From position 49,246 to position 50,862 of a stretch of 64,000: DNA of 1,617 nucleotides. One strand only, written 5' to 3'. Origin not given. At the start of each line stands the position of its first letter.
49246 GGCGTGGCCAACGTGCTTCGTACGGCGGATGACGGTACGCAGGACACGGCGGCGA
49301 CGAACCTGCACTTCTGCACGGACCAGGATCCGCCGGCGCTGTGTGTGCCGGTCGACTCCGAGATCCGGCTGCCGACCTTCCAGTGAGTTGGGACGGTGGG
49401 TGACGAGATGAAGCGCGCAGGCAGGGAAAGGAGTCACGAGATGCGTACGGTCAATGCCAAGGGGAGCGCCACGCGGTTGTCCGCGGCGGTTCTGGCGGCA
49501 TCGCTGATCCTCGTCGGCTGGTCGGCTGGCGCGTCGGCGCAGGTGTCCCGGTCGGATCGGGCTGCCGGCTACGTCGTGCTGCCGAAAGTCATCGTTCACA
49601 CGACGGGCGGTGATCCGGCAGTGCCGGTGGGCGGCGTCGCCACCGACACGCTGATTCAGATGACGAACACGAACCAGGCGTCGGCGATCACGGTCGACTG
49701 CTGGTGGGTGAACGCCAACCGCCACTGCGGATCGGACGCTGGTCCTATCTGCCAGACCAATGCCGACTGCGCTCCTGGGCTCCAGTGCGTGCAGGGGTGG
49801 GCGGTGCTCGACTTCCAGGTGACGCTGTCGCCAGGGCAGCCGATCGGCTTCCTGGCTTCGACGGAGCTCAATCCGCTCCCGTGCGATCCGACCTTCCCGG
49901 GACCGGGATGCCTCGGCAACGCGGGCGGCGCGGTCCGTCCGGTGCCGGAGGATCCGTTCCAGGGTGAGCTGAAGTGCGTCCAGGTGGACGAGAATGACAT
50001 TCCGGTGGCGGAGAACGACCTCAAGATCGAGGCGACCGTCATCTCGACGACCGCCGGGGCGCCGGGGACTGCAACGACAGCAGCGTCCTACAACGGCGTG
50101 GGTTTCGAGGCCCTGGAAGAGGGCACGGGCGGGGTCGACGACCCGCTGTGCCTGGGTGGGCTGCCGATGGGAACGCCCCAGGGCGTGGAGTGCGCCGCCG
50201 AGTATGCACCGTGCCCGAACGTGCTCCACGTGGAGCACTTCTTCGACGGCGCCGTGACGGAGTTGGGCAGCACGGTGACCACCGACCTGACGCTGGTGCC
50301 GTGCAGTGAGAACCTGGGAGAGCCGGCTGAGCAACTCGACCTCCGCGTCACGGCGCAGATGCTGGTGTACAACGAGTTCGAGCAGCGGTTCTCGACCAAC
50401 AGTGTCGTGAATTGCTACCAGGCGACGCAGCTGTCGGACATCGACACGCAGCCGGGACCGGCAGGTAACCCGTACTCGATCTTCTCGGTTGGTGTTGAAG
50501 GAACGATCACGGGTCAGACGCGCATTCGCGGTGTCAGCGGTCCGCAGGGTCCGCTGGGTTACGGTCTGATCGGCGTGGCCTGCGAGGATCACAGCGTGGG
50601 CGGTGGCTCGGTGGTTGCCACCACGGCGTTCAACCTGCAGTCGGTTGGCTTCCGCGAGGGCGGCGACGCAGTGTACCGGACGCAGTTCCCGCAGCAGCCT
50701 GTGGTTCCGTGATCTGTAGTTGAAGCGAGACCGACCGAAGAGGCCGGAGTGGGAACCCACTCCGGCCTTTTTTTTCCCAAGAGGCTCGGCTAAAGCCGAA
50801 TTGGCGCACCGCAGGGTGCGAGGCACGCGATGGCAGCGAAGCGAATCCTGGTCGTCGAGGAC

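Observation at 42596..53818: Candidate cell-surface/extracellular assembly locus: TR-A, P3-P6, receiver, TR-B, XRE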

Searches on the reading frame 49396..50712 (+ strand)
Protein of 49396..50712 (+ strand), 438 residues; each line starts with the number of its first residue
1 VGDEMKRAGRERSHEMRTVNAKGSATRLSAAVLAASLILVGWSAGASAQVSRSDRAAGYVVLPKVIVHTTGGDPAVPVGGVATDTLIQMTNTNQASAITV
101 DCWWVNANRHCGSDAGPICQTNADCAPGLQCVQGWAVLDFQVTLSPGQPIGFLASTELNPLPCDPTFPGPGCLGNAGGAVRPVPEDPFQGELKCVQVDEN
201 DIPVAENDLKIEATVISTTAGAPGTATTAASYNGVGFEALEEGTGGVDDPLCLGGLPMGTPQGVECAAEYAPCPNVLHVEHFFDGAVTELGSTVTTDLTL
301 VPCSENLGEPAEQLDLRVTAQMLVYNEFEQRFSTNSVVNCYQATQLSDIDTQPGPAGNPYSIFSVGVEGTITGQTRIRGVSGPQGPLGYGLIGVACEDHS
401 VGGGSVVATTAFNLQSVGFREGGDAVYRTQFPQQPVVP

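Call 5: search_protein_families(library=pfam, proteins=[window:49396-50712:+], max_evalue=0.1)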
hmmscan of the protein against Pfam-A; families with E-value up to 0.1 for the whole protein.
window:49396-50712:+ (438 aa): 1 family
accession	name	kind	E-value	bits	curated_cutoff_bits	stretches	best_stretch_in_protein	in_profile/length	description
PF08041.16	PetM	-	0.0034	17.3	25.1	1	29-46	5-22/30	PetM family of cytochrome b6f complex subunit 7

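Call 6: search_protein_families(library=ncbifam, proteins=[window:49396-50712:+], max_evalue=0.1)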
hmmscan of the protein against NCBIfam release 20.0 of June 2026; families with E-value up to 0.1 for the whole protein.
window:49396-50712:+ (438 aa): 1 family
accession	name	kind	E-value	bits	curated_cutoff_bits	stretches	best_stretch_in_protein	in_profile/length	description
NF008826.2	PRK11876.1-2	equivalog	0.0062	16.3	33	1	29-45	5-21/30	cytochrome b6-f complex subunit PetM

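Call 8: find_homologous_proteins(query=window:49396-50712:+, max_evalue=0.001)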
Query window:49396-50712:+ (438 aa): 833 proteins with E <= 0.001 among 8000 candidates; the best 120 are listed.
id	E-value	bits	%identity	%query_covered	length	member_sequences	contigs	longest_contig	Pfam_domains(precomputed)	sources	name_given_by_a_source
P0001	1.2e-249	846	88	97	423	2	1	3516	-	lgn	-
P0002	2.1e-249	846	89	96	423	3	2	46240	-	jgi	jgi:hypothetical protein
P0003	4.9e-234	795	82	96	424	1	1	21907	-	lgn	-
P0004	4.9e-227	772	82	97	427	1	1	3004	-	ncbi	-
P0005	4.6e-220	749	77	99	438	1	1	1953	-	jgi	jgi:hypothetical protein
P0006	4.7e-212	723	76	97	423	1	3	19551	-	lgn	-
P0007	1.9e-209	714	74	99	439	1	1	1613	-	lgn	-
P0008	6.7e-209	712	74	95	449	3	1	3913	-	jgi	-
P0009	9.4e-209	712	72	100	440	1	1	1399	-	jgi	jgi:hypothetical protein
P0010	1.2e-206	705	75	97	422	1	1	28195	-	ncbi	ncbi:MAG: hypothetical protein ABI629_00555 [bacterium]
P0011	6.1e-203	693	74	96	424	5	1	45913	-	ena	-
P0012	4.8e-200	683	72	96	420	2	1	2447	-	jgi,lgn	-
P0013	7.2e-200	682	74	96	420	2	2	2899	-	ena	-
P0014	1.5e-199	681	73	95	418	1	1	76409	-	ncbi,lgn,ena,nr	ncbi:MAG TPA: hypothetical protein VL049_01505 [Candidatus Dormibacteraeota bacterium]|nr:hypothetic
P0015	3.4e-199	680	72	98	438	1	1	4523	-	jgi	-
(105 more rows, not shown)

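Call 21: predict_structure(alignment_id=A1)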
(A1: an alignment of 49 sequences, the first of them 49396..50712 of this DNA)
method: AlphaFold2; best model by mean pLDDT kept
length: 438 residues; sequences in the alignment: 49
mean_pLDDT: 86.1   pTM: 0.84
mean pLDDT of the five models: 86.1, 84.8, 84.8, 84.3, 84.1
residues with pLDDT >= 90: 315; 70-90: 59; 50-70: 9; < 50: 55
segments of 3 or more residues with pLDDT < 50: 1-51, 435-438
pLDDT, mean of each block of 10 residues (from residue 1): 39 38 37 47 36 80 97 93 97 96 96 91 94 90 94 95 85 87 96 96 96 96 81 97 94 96 97 96 94 96 92 88 94 93 95 92 93 96 93 97 89 93 91 49
secondary structure, 60 per line:
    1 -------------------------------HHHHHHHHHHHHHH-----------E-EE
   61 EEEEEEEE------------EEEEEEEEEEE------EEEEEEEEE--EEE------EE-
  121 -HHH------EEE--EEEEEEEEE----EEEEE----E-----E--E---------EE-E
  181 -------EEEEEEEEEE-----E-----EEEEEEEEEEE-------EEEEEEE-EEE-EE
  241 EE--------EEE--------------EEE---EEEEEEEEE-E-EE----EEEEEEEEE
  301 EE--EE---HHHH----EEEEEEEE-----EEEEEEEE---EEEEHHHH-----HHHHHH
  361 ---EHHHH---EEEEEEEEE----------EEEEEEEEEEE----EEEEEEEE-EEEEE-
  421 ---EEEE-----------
elements in order: H32-45 E59-68 E81-91 E98-106 E109-111 E131-133 E136-144 E149-153 E188-197 E209-219 E227-233 E235-237 E239-242 E251-253 E268-270 E274-282 E292-302 H310-313 E318-325 E331-338 E342-345 H346-349 H355-360 H365-368 E372-380 E391-401 E406-413 E415-419 E424-427
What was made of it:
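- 49396..50712 (+): P6: B-type P protein. The likely start is ATG 49441. AF2 model with pLDDT 86 and pTM 0.84, showing two beta-sandwich domains (call 21).
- The P proteins are beta-sandwich proteins (call 21).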

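Call 26: fold_search(model_id=the predicted structure, library=pdb)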
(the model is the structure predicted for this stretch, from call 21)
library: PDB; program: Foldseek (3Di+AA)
matches with E <= 10: 665; with E <= 0.001: 2
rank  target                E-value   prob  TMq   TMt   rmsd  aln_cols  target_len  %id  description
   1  8csw                  9.3e-04  0.33  0.10  0.08  21.5       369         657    6  Local refinement of protein 4.2 in Class 2 of erythrocyte ankyrin-1 complex (released 2022-07-20)
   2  5mhm_A                9.8e-04  0.60  0.13  0.09  21.4       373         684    8  FXIIIa in complex with the inhibitor ZED1630 (released 2017-12-20)
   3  5mhn_A                1.5e-03  0.44  0.12  0.08  21.2       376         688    8  FXIIIa in complex with the inhibitor ZED2360 (released 2017-12-20)
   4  5mhl_B                1.8e-03  0.41  0.12  0.08  21.3       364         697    8  FXIIIa in complex with the inhibitor Mi0621 (released 2017-12-20)
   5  7k6v_AA               1.9e-03  0.18  0.13  0.12  23.7       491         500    9  Crystal Structure of Virus-like Particles of GII.4 Norovirus Houston virus (HOV) (released 2022-03-02)
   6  6a8p_C                1.9e-03  0.18  0.09  0.06  20.8       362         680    7  Transglutaminase 2 mutant G224V in complex with GTP (released 2018-09-26)
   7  7k6v_BA               2.0e-03  0.18  0.13  0.12  23.9       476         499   10  Crystal Structure of Virus-like Particles of GII.4 Norovirus Houston virus (HOV) (released 2022-03-02)
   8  6kzb_B                2.4e-03  0.21  0.10  0.07  19.9       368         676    7  Transglutaminase2 complexed with calcium (released 2020-12-09)
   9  7k6v_DA               3.7e-03  0.15  0.13  0.12  23.8       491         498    9  Crystal Structure of Virus-like Particles of GII.4 Norovirus Houston virus (HOV) (released 2022-03-02)
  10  3lh9_A                4.6e-03  0.09  0.09  0.12  23.3       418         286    6  Crystal structure of mouse VPS26B(L197S/R199E) in spacegroup P41 21 2 (released 2010-02-02)
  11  4j2q_A                6.0e-03  0.07  0.09  0.11  24.0       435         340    7  Crystal structure of C-terminally truncated arrestin reveals mechanism of arrestin activation (released 2013-05-01)
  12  8j8v_A                7.0e-03  0.09  0.11  0.12  25.1       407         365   10  Structure of beta-arrestin2 in complex with D6Rpp (Local Refine) (released 2023-12-27)
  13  6a8p_B                7.4e-03  0.25  0.12  0.08  20.4       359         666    7  Transglutaminase 2 mutant G224V in complex with GTP (released 2018-09-26)
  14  9eao_C                8.2e-03  0.14  0.14  0.13  25.7       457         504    9  Murine norovirus allosteric V339I escape mutant + calcium (released 2025-05-07)
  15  3f85                  8.2e-03  0.08  0.09  0.09  24.8       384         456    7  Structure of fusion complex of homo trimeric major pilin subunits CfaB of CFA/I fimbirae from ETEC E. coli (released 2009-08-11)
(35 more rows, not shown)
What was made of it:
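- Closest known: Chaperone-usher and sortase-assembled pili. Same: Weak Foldseek matches to the CfaB pilin (call 26).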

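Call 27: search_solved_structures(query=A1, max_evalue=10)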
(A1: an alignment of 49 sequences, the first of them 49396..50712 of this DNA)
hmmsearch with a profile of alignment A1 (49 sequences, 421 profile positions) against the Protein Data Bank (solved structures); distinct sequences matched with E-value up to 10: 1.
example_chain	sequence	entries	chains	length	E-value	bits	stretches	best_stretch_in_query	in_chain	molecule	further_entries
9trk_A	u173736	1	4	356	0.75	11.6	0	353-392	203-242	histidine kinase,Gcn4p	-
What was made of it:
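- There is no Cohesin hit by Pfam or by profile search against PDB sequences (calls 5, 27).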

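Call 45: search_protein_representatives(alignment_id=A1)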
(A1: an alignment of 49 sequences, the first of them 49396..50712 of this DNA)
Query: 49 sequences, 421 profile positions. Proteins with E-value up to 0.001 (for the whole library): 1352; up to 1e-10: 934; up to 1e-30: 447. The best 150 are listed.
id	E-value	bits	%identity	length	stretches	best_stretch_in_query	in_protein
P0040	2.9e-188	642.2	-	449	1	1-421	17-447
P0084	6.8e-167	571.8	-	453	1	1-421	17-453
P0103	1.2e-161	554.5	-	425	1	11-417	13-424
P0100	4.2e-157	539.6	-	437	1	1-418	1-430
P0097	3.5e-154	529.9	-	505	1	1-418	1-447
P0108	4.5e-150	516.4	-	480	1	1-418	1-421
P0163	3.0e-139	480.7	-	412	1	6-417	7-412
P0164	6.9e-136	469.7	-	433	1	13-417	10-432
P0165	3.1e-135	467.5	-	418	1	12-419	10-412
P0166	4.8e-130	450.4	-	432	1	13-421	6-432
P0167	7.5e-128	443.2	-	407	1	16-418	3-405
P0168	1.3e-127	442.5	-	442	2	102-416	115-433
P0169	8.3e-125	433.2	-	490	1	1-416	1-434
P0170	3.1e-124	431.3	-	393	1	14-416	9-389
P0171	9.0e-123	426.5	-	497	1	12-417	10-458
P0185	1.9e-108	379.3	-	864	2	21-418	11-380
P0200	3.0e-98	345.7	-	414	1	15-418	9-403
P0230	8.6e-87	307.9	-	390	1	17-420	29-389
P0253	1.1e-77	277.9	-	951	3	22-411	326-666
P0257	3.4e-76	273.0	-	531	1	14-416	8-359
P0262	5.8e-74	265.7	-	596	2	38-421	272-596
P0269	7.4e-73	262.0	-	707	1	20-415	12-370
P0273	2.0e-71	257.3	-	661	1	16-414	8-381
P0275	4.1e-71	256.3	-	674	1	20-416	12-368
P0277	7.9e-71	255.3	-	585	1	19-415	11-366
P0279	5.0e-69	249.4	-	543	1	15-417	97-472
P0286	5.6e-67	242.7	-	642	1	19-415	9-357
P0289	6.3e-66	239.2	-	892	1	14-417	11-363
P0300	2.0e-63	230.9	-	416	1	17-410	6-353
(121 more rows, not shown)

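Call 46: search_protein_families(library=pfam, proteins=[P0185, P0253, P0262, P0269, P0273, P0275, P0286, P0289, P0277, P0279], max_evalue=0.01)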
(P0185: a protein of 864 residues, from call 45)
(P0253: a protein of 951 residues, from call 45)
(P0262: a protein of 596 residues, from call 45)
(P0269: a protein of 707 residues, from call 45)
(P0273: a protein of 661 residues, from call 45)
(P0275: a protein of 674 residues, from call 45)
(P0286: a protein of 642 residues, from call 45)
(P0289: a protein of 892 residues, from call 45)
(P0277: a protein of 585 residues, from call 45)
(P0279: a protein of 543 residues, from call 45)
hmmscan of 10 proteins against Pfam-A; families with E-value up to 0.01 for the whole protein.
P0185 (864 aa): 0 families

P0253 (951 aa): 1 family
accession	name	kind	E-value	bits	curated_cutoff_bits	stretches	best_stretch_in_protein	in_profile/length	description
PF00036.39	EF-hand_1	-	0.002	18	25.4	0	711-730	8-27/29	EF hand domain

P0262 (596 aa): 0 families

P0269 (707 aa): 5 families
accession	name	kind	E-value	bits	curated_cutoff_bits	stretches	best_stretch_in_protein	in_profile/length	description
PF13948.11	DUF4215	-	7.3e-06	26.6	27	1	376-404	20-47/47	Domain of unknown function (DUF4215)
PF00036.39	EF-hand_1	-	1.5e-05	24.7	25.4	0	680-697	9-26/29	EF hand domain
PF13202.12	EF-hand_5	-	0.00094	19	25.9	0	679-694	7-22/25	EF hand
PF00526.23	Dicty_CTDC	-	0.0011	19.2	27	1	413-434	2-23/24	Dictyostelium (slime mold) repeat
PF13405.12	EF-hand_6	-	0.0022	18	25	0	680-697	9-26/30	EF-hand domain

P0273 (661 aa): 0 families

P0275 (674 aa): 2 families
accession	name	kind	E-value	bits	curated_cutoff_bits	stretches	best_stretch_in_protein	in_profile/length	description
PF00526.23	Dicty_CTDC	-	5.5e-06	26.5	27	1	410-432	2-24/24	Dictyostelium (slime mold) repeat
PF13948.11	DUF4215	-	0.0055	17.4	27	1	373-401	20-47/47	Domain of unknown function (DUF4215)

P0286 (642 aa): 1 family
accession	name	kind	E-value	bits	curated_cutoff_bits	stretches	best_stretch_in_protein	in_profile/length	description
PF13948.11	DUF4215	-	4.4e-05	24.1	27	1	363-391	20-47/47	Domain of unknown function (DUF4215)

P0289 (892 aa): 3 families
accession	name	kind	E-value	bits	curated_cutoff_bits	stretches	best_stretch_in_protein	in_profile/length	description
PF13517.12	FG-GAP_3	-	1.8e-30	105.7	26.9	4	657-712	9-61/61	FG-GAP-like repeat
PF00404.24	Dockerin_1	-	6.4e-09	36.3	22.9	1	827-890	1-56/57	Dockerin type I domain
PF01839.29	FG-GAP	-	6.7e-09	35.9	22.1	2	696-716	4-24/37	FG-GAP repeat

P0277 (585 aa): 1 family
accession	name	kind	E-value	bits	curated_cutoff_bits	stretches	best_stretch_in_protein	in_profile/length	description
PF13948.11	DUF4215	-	6.3e-06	26.8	27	1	372-398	21-46/47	Domain of unknown function (DUF4215)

P0279 (543 aa): 1 family
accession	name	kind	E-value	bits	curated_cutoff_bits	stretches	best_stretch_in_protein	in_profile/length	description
PF00036.39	EF-hand_1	-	0.0039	17.1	25.4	0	484-501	10-27/29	EF hand domain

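Call 50: find_encoding_contigs(protein=P0289, flank=10000, max_places=2)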
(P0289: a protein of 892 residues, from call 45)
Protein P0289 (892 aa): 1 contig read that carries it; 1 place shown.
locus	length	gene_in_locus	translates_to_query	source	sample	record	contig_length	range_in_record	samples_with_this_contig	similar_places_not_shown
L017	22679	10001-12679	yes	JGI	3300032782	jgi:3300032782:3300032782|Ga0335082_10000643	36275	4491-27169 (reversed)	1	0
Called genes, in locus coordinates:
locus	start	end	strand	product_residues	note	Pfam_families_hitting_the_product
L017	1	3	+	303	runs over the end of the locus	PF00034:Cytochrom_C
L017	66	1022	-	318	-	PF00199:Catalase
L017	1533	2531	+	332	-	PF00106:adh_short (weak), PF01073:3Beta_HSD, PF01370:Epimerase, PF02719:Polysacc_synt_2, PF04321:RmlD_sub_bind, PF07993:NAD_binding_4, PF16363:GDP_Man_Dehyd, PF13460:NAD_binding_10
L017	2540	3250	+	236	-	PF00483:NTP_transferase, PF12804:NTP_transf_3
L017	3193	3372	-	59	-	-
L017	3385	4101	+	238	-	PF01370:Epimerase, PF02719:Polysacc_synt_2 (faint), PF16363:GDP_Man_Dehyd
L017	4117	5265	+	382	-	PF13439:Glyco_transf_4, PF13579:Glyco_trans_4_4 (weak), PF20706:GT4-conflict (faint), PF00534:Glycos_transf_1, PF13692:Glyco_trans_1_4, PF13524:Glyco_trans_1_2 (weak)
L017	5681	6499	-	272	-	PF13672:PP2C_2, PF07228:SpoIIE (faint)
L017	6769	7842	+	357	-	-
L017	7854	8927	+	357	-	-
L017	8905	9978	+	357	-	-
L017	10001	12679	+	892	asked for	PF01839:FG-GAP (faint), PF13517:FG-GAP_3, PF00404:Dockerin_1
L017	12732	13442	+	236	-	PF00535:Glycos_transf_2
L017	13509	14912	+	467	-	PF13231:PMT_2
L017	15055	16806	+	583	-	PF00069:Pkinase, PF07714:PK_Tyr_Ser-Thr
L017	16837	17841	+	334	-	PF00691:OmpA, PF14326:DUF4384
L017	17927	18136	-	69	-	-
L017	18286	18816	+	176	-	PF00571:CBS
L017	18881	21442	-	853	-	PF01433:Peptidase_M1, PF26549:Tricorn_N (faint), PF26550:Tricorn_2nd (faint), PF07676:PD40 (faint)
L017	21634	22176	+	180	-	PF09721:Exosortase_EpsH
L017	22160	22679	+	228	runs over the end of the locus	-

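Call 51: find_encoding_contigs(protein=P0269, flank=10000, max_places=2)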
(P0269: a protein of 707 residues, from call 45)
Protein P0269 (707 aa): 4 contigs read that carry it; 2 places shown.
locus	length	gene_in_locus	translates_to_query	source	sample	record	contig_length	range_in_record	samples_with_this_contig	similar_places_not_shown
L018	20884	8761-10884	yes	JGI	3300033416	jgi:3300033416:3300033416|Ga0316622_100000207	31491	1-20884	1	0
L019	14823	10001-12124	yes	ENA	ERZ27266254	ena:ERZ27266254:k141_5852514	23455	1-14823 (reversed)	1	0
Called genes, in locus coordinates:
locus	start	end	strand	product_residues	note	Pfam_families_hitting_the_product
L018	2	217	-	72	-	?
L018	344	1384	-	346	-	PF00158:Sigma54_activat, PF14532:Sigma54_activ_2, PF25601:AAA_lid_14, PF02954:HTH_8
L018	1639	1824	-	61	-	-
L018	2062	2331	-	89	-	PF18929:DUF5678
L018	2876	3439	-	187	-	-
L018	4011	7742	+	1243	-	PF07494:Reg_prop (faint), PF08450:SGL (faint), PF24684:Vgb_lyase, PF02018:CBM_4_9 (faint)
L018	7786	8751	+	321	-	-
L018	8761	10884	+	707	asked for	PF13948:DUF4215 (weak), PF00036:EF-hand_1 (faint)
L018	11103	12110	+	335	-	-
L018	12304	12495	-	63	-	-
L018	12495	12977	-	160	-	-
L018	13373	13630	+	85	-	-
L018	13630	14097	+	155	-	PF05685:Uma2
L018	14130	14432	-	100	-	-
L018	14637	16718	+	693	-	PF05378:Hydant_A_N, PF01968:Hydantoinase_A, PF19278:Hydant_A_C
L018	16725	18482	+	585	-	PF02538:Hydantoinase_B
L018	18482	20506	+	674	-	PF02589:LUD_dom (faint), PF13183:Fer4_8, PF13534:Fer4_17 (weak), PF02754:CCG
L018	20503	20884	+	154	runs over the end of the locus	PF12797:Fer4_2 (faint), PF12838:Fer4_7 (faint), PF13187:Fer4_9 (faint), PF13237:Fer4_10 (faint), PF14697:Fer4_21 (faint), PF13247:Fer4_11, PF00037:Fer4 (weak), PF12837:Fer4_6 (weak), +1 more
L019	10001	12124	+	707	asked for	PF13948:DUF4215 (weak), PF00036:EF-hand_1 (faint)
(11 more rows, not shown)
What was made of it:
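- On Sigma-54-dependent promoter: A Sigma54_activat gene lies near the distant P locus L018 (call 51).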

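Call 52: find_encoding_contigs(protein=P0253, flank=10000, max_places=2)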
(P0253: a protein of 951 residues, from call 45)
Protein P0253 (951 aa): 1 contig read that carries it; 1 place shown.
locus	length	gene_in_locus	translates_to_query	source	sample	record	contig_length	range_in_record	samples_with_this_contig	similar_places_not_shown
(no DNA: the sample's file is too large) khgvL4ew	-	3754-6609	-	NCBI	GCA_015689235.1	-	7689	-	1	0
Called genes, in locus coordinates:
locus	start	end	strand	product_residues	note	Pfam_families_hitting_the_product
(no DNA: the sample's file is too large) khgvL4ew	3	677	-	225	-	?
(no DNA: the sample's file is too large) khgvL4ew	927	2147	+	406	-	PF02771:Acyl-CoA_dh_N, PF02770:Acyl-CoA_dh_M, PF00441:Acyl-CoA_dh_1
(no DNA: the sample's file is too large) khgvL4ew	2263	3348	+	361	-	PF02771:Acyl-CoA_dh_N, PF02770:Acyl-CoA_dh_M (weak), PF00441:Acyl-CoA_dh_1, PF08028:Acyl-CoA_dh_2 (weak)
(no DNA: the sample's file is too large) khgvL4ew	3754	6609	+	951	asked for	-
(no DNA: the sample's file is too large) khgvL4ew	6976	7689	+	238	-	?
